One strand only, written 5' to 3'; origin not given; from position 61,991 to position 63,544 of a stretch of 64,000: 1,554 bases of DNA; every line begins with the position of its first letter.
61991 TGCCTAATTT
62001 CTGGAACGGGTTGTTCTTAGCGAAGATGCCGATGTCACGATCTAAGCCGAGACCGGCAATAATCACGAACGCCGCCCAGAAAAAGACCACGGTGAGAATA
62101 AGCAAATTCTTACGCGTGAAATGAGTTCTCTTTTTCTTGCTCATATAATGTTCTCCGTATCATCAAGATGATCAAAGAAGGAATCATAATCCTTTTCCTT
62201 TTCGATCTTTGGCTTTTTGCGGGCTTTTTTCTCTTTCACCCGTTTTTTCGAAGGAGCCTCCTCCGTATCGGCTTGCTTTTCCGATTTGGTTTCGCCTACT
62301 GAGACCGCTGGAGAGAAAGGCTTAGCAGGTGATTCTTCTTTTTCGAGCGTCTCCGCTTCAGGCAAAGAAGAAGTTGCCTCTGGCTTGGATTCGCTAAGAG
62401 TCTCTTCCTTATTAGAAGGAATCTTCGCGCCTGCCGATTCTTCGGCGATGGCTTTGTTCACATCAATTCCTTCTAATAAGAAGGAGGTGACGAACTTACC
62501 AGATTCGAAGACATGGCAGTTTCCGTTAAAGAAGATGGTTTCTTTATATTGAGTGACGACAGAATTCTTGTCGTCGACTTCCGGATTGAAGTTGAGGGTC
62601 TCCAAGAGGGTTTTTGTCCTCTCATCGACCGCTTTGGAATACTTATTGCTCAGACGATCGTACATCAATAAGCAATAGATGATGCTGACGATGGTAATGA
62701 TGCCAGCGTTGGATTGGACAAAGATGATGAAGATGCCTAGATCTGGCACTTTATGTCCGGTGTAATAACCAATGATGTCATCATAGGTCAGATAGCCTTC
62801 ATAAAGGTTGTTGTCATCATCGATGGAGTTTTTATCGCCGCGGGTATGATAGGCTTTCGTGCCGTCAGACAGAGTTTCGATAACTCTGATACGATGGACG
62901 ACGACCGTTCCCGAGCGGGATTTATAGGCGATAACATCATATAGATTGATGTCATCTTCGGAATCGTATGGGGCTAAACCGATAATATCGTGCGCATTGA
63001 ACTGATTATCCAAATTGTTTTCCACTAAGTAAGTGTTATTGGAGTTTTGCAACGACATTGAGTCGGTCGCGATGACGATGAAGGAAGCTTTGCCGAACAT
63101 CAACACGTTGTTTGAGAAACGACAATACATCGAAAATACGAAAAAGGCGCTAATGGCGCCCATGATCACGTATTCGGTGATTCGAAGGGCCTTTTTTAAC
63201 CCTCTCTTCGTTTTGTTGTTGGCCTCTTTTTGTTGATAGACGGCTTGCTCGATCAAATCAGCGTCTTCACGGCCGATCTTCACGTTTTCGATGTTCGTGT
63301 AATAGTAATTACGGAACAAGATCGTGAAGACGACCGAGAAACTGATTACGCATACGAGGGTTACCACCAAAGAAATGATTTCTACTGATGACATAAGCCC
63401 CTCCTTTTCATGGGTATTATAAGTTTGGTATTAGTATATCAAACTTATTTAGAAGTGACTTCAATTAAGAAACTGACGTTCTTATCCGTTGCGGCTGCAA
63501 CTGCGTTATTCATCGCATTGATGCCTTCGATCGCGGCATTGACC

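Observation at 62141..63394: SipW-type signal peptidase with a doubled length and a long charged cytoplasmic tail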

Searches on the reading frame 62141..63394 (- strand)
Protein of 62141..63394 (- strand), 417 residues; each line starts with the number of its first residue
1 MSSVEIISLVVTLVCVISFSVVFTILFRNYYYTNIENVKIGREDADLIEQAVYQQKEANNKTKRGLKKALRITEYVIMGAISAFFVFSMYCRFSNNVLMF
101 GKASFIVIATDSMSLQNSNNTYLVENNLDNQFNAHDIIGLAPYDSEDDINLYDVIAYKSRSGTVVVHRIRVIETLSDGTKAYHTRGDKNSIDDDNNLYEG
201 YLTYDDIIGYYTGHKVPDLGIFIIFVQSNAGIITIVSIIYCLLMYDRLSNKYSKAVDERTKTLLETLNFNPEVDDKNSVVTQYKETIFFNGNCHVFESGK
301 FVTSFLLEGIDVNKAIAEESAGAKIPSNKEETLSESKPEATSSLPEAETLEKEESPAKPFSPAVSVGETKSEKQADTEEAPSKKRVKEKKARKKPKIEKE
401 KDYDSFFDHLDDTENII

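Call 3: search_protein_families(library=pfam, proteins=[window:62141-63394:-], max_evalue=0.1)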
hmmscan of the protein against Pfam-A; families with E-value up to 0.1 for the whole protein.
window:62141-63394:- (417 aa): 2 families
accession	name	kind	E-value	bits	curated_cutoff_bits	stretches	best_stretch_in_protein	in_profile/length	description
PF07314.17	Lit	-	0.071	13.6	24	1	7-43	2-38/176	Lipoprotein intramolecular transacylase Lit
PF06217.17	GAGA_bind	-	0.086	13.5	26.6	0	311-401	67-158/284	GAGA binding protein-like family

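Call 4: search_protein_families(library=ncbifam, proteins=[window:62141-63394:-], max_evalue=0.1)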
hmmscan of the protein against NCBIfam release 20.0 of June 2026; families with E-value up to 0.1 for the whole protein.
window:62141-63394:- (417 aa): 2 families
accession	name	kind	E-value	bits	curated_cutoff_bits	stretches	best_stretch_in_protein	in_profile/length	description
NF046067.1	SigPepSipWBacil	equivalog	3.7e-13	49.5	190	1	128-246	48-161/189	signal peptidase I SipW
TIGR02228.1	sigpep_I_arch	equivalog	4.8e-13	49.3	51.85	1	128-247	41-154/158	signal peptidase I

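Call 7: find_homologous_proteins(query=window:62141-63394:-, max_evalue=0.001)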
Query window:62141-63394:- (417 aa): 96 proteins with E <= 0.001 among 6505 candidates.
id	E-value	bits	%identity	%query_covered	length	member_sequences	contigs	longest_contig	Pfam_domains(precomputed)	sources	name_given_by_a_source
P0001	7.5e-249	843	92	100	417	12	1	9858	-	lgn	-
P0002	2.7e-202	690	77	100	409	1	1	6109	-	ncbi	-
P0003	1.7e-199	681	76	100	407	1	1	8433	-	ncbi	-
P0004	1.7e-198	677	75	100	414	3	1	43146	-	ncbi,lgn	-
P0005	4.6e-197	673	74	100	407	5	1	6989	-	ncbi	-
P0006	7.2e-197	672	75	100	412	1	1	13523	-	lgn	-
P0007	4.1e-157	541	60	100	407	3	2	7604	-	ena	-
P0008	4.6e-125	436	65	74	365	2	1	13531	-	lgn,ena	-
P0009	5.5e-122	425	53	100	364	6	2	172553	-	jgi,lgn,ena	-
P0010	9.5e-95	336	43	96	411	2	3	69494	-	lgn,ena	-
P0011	1.5e-91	325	51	72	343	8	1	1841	-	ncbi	-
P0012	6.1e-90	320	50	73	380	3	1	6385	-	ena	-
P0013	3.9e-87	311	49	73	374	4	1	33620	-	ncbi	-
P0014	9.9e-87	309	49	72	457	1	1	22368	-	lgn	-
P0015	5.1e-86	307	48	73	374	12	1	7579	-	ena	-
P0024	1.9e-82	295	47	72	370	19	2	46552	-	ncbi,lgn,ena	-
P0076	4.8e-61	225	42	72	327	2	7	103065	-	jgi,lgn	jgi:signal peptidase I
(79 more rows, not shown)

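Call 8: search_solved_structures(query=window:62141-63394:-, max_evalue=1, show_alignments=3)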
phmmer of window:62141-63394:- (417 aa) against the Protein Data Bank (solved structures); distinct sequences matched with E-value up to 1: 3.
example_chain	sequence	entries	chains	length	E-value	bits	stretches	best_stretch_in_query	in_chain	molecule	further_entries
7p2p_A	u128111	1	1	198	2.7e-05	26.5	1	106-227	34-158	Signal peptidase complex catalytic subunit SEC11A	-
7p2q_A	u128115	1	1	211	4.4e-05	25.8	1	117-226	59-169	Signal peptidase complex catalytic subunit SEC11C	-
9rjb_A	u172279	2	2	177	4.5e-05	25.8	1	111-227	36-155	Signal peptidase complex catalytic subunit SEC11A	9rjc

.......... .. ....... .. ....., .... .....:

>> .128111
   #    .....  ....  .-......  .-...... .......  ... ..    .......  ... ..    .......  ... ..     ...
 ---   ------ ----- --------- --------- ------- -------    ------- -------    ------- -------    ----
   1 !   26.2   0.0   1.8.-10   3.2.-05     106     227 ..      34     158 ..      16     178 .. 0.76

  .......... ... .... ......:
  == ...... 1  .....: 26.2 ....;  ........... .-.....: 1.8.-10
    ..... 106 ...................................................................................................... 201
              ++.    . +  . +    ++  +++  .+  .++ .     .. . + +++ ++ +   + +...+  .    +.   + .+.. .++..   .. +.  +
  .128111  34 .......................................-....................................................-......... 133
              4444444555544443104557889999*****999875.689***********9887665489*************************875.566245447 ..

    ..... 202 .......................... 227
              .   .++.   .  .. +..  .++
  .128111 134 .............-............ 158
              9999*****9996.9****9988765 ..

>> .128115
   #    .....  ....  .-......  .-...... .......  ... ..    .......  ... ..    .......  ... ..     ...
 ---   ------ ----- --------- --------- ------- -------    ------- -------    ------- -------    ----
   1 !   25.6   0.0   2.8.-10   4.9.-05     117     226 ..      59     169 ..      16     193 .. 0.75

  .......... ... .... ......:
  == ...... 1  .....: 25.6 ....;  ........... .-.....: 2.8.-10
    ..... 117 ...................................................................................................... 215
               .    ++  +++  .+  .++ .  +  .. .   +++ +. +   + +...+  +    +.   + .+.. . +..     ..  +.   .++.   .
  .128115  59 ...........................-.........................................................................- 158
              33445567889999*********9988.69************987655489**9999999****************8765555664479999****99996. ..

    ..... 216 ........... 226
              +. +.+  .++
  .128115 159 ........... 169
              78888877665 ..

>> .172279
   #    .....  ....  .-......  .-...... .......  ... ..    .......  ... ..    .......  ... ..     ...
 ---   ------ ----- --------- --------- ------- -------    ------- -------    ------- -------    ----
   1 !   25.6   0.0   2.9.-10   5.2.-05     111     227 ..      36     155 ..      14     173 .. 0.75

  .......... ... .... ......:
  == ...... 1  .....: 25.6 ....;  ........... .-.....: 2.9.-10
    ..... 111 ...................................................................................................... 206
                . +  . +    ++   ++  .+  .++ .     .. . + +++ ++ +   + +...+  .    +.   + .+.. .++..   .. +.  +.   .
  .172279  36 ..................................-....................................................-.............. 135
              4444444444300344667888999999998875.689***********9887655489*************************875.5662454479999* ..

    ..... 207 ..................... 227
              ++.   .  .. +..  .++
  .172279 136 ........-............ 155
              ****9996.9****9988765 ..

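Call 10: find_related_loci(query=A1, collection=genome_contigs, flank=10000)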
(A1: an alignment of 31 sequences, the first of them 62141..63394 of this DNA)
Query A1 (417 aa) in genome_contigs; peptide patterns used: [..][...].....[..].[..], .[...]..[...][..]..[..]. (x = any residue, [..] = any of these).
211 stretches matched a pattern; 163 encode a relative of the query (tblastn E <= 1e-3); the best 80 are kept; 80 distinct loci.
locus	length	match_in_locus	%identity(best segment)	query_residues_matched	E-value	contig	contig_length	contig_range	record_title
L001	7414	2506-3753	92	1-416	0e+0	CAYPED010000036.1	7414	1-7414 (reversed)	MAG TPA_asm: uncultured Staphylococcaceae bacterium isolate binchicken_co323_37 genome assembly, contig: NODE_11511_leng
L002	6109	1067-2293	77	1-417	0e+0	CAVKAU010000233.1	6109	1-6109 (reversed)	bacterium isolate H07658-L1_cleanbin_000015 genome assembly, contig: Spades_H07658-L1_contig_3197, whole genome shotgun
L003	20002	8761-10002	75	1-417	0e+0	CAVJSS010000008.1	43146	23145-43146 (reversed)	uncultured Eubacteriales bacterium isolate H07682-L1_cleanbin_000032 genome assembly, contig: Spades_H07682-L1_contig_56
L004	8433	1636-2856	76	1-417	0e+0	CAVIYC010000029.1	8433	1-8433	Oscillospiraceae bacterium isolate G02630-L1_cleanbin_000035 genome assembly, contig: Spades_G02630-L1_contig_4314, whol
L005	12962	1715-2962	91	1-416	0e+0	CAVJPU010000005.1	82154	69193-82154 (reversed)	bacterium isolate H07650-L1_cleanbin_000012 genome assembly, contig: Spades_H07650-L1_contig_34, whole genome shotgun se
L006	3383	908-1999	53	1-417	6e-133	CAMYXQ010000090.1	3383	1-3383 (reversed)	MAG TPA_asm: uncultured Bacillales bacterium isolate SRR10912534_bin.23_metaWRAP_v1.3_MAG genome assembly, contig: ERZ14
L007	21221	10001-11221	74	1-417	0e+0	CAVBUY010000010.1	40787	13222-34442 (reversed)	Alistipes shahii isolate H07663-L1_cleanbin_000029 genome assembly, contig: Spades_H07663-L1_contig_544, whole genome sh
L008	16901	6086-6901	54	1-273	9e-95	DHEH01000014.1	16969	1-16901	MAG TPA_asm: Bacillales bacterium UBA4855 UBA4855_contig_8516, whole genome shotgun sequence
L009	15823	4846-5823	48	1-324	1e-90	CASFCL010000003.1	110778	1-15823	uncultured bacterium isolate O103_L3_316316_idba_bin.85 genome assembly, contig: O103_L3_316316_idba_bin.85.fa_scaffold_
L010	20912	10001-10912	47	1-303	4e-89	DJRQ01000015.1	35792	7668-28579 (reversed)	MAG TPA_asm: Bacillales bacterium UBA6356 UBA6356_contig_515, whole genome shotgun sequence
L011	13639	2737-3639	45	1-300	1e-86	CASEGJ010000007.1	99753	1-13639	uncultured Bacillales bacterium isolate SI.O46.metabat-bins.30 genome assembly, contig: SI.O46.metabat-bins.30.fa_k141_2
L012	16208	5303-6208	48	1-305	4e-86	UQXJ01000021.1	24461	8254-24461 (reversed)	uncultured Mollicutes bacterium isolate UMGS732 genome assembly, contig: NODE_459_length_24461_cov_33.934156, whole geno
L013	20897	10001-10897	43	1-302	4e-83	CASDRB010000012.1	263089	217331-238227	uncultured bacterium isolate SI.B26.metabat-bins.28 genome assembly, contig: SI.B26.metabat-bins.28.fa_k141_271174, whol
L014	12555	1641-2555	47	1-303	2e-82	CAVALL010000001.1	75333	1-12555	Alistipes onderdonkii isolate H07666-L1_cleanbin_000024 genome assembly, contig: Spades_H07666-L1_contig_120, whole geno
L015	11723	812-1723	45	1-302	5e-82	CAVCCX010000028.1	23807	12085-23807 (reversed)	Bacteroides uniformis isolate H07666-L1_cleanbin_000019 genome assembly, contig: Spades_H07666-L1_contig_1325, whole gen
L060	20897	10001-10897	43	1-303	9e-70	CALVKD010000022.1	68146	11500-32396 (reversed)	MAG: uncultured Bacilli bacterium isolate E04__bin42 genome assembly, contig: E04__k127_5379132, whole genome shotgun se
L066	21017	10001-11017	37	1-358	2e-65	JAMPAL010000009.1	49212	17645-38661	MAG: Anaeroplasma bactoclasticum isolate NALB_7813_16 Scaffold_#9__SCF_009___49212_bp, whole genome shotgun sequence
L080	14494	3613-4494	38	1-299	6e-62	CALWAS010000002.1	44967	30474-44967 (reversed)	MAG: uncultured Bacilli bacterium isolate E25__bin44 genome assembly, contig: E25__k127_1401771, whole genome shotgun se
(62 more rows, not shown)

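Call 20: search_protein_families(library=ncbifam, proteins=[L007:8195-9097:+, L007:9120-9968:+, L012:317-1249:+, L012:4569-5294:+, L066:8633-9256:+, L066:9280-9984:+], max_evalue=1)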
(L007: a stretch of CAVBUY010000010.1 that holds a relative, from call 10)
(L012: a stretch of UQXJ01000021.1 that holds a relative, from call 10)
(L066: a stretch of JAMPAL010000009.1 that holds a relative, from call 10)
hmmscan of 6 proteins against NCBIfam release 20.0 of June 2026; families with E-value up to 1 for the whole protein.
L007:8195-9097:+ (300 aa): 0 families

L007:9120-9968:+ (282 aa): 0 families

L012:317-1249:+ (310 aa): 1 family
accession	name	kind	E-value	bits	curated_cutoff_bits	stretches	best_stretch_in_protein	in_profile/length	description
TIGR02424.1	TF_pcaQ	equivalog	0.11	11.4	303.8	1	102-157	143-203/300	pca operon transcription factor PcaQ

L012:4569-5294:+ (241 aa): 0 families

L066:8633-9256:+ (207 aa): 0 families

L066:9280-9984:+ (234 aa): 1 family
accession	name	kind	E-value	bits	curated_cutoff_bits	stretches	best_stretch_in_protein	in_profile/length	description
NF005826.1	PRK07718.1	equivalog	0.11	12.5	140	1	10-63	3-56/143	flagellar basal body-associated protein FliL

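Call 21: search_protein_families(library=pfam, proteins=[L007:8195-9097:+, L007:9120-9968:+, L012:317-1249:+, L012:4569-5294:+, L066:8633-9256:+, L066:9280-9984:+], max_evalue=1)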
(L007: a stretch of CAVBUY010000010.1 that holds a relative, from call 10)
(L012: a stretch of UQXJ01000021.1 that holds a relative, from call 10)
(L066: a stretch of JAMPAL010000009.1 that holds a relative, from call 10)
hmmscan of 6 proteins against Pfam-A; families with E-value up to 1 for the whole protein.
L007:8195-9097:+ (300 aa): 2 families
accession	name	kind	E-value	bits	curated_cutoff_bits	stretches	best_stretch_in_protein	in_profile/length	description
PF16820.11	PKD_3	-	0.16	12.3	26.3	0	246-270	43-67/68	PKD-like domain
PF15108.11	TMEM37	-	0.22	11.9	31.7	1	8-36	114-142/182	Voltage-dependent calcium channel gamma-like subunit protein family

L007:9120-9968:+ (282 aa): 0 families

L012:317-1249:+ (310 aa): 0 families

L012:4569-5294:+ (241 aa): 1 family
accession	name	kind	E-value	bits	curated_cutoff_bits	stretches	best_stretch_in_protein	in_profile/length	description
PF07943.18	PBP5_C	-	0.044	14.4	21.2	1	98-161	4-64/91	Penicillin-binding protein 5, C-terminal domain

L066:8633-9256:+ (207 aa): 0 families

L066:9280-9984:+ (234 aa): 1 family
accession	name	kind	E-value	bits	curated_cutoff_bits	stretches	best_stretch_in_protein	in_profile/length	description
PF07276.16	PSGP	-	0.03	15.1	17.4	1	213-224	1-12/13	Apopolysialoglycoprotein (PSGP)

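Call 29: predict_structure(alignment_id=A2)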
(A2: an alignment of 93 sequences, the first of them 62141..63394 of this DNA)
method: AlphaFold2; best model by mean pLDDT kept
length: 417 residues; sequences in the alignment: 93
mean_pLDDT: 70.1   pTM: 0.55
mean pLDDT of the five models: 70.1, 69.9, 69.1, 68.4, 67.5
residues with pLDDT >= 90: 33; 70-90: 251; 50-70: 32; < 50: 101
segments of 3 or more residues with pLDDT < 50: 317-417
pLDDT, mean of each block of 10 residues (from residue 1): 83 91 92 88 81 76 77 86 85 73 81 83 81 87 86 88 87 83 86 80 86 86 85 89 89 88 80 65 69 73 66 51 34 26 28 31 31 30 33 35 43 41
secondary structure, 60 per line:
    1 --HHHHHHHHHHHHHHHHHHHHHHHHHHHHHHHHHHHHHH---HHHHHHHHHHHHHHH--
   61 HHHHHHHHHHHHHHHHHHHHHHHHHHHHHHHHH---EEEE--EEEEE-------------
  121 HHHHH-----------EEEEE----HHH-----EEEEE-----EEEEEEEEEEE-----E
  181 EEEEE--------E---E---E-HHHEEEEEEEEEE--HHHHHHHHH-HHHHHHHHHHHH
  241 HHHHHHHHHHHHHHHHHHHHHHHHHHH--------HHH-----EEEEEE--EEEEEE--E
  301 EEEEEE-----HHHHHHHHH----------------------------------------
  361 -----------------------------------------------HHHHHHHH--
elements in order: H3-40 H44-58 H61-93 E97-100 E103-107 H121-125 E137-141 E154-158 E164-174 E180-185 E207-216 H219-227 H229-267 E284-289 E292-297 E300-306 H312-320 H408-415

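Call 31: fold_search(model_id=the predicted structure, library=pdb)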
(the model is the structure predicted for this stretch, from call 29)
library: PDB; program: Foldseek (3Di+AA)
matches with E <= 10: 363; with E <= 0.001: 2
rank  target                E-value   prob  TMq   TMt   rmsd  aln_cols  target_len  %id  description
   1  7p2q_A                6.5e-05  1.00  0.23  0.59   6.7       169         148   20  Human Signal Peptidase Complex Paralog C (SPC-C) (released 2021-10-06)
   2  7p2p_A                1.1e-04  1.00  0.24  0.62   7.0       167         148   19  Human Signal Peptidase Complex Paralog A (SPC-A) (released 2021-10-06)
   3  1f39_A                1.5e-02  1.00  0.19  0.64   5.2       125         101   10  CRYSTAL STRUCTURE OF THE LAMBDA REPRESSOR C-TERMINAL DOMAIN (released 2000-07-26)
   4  4wvj_A                5.6e-02  0.99  0.18  0.15   6.5       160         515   12  Crystal structure of the Type-I signal peptidase from Staphylococcus aureus (SpsB) in complex with an inhibitor peptid (released 2015-09-23)
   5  1t7d_B                1.4e-01  0.96  0.18  0.32  11.4       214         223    9  Crystal structure of Escherichia coli type I signal peptidase in complex with a lipopeptide inhibitor (released 2004-07-13)
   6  9ckj_F                1.7e-01  0.84  0.11  0.35   7.9        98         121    7  Co-crystal structure of 53BP1 tandem Tudor domains in complex with UNC9512 (released 2024-10-30)
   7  8oj3_G                1.8e-01  0.41  0.12  0.18  13.0       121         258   11  Crystal structure of the Candida albicans 80S ribosome in complex with geneticin G418 (rotated state) (released 2024-10-09)
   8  4wvi_A                1.9e-01  0.92  0.18  0.15   6.2       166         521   11  Crystal structure of the Type-I signal peptidase from Staphylococcus aureus (SpsB) in complex with a substrate peptide (released 2015-09-23)
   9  2g3r                  1.9e-01  0.85  0.12  0.38   7.4        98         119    7  Crystal Structure of 53BP1 tandem tudor domains at 1.2 A resolution (released 2007-01-02)
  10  4kzx_E                2.0e-01  0.63  0.12  0.18   9.0        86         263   12  Rabbit 40S ribosomal subunit in complex with eIF1. (released 2013-07-24)
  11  6jie_A                2.2e-01  0.69  0.09  0.38   4.0        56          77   14  YaeO bound to Magnesium from Vibrio cholerae O395 (released 2019-12-11)
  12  4v6x_AE               2.3e-01  0.60  0.12  0.18   9.0        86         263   12  Structure of the human 80S ribosome (released 2014-07-09)
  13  9n73_L4               2.3e-01  0.41  0.13  0.21  14.3       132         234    6  SSU processome maturation and disassembly, State G (released 2025-10-29)
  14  6hiw_DA               2.4e-01  0.10  0.11  0.04  25.1       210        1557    8  Cryo-EM structure of the Trypanosoma brucei mitochondrial ribosome - This entry contains the complete small mitoribos (released 2018-09-26)
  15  3iiq_B                2.6e-01  0.92  0.18  0.32  11.4       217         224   10  Crystallographic analysis of bacterial signal peptidase in ternary complex with Arylomycin A2 and a beta-sultam inhibi (released 2009-09-01)
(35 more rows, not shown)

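Call 58: search_protein_representatives(alignment_id=A2)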
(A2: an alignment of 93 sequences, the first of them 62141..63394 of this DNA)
Query: 93 sequences, 373 profile positions. Proteins with E-value up to 0.001 (for the whole library): 8340; up to 1e-10: 1393; up to 1e-30: 462. The best 150 are listed.
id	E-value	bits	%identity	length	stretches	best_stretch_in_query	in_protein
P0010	8.1e-142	489.0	-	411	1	1-369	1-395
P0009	1.6e-138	478.2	-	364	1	1-349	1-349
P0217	6.9e-138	476.1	-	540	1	1-364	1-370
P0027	4.7e-134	463.5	-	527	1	1-362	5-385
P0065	6.0e-134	463.1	-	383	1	1-350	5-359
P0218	7.4e-130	449.7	-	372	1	2-360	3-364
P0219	6.8e-128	443.2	-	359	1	1-352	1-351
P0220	2.4e-122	424.9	-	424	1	1-348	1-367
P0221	7.0e-120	416.8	-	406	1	1-367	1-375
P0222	2.5e-119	415.0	-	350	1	1-340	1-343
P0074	1.1e-118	412.9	-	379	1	1-364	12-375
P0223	5.1e-116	404.1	-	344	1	1-344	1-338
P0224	1.2e-115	402.9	-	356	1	1-361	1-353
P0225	8.0e-114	396.9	-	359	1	1-304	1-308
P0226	3.2e-113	394.9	-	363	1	28-364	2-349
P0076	8.2e-112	390.3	-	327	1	1-332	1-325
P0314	9.7e-52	192.6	-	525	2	53-345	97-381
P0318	5.1e-51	190.2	-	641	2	56-325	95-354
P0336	1.8e-49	185.1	-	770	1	1-329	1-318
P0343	5.4e-49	183.5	-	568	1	1-267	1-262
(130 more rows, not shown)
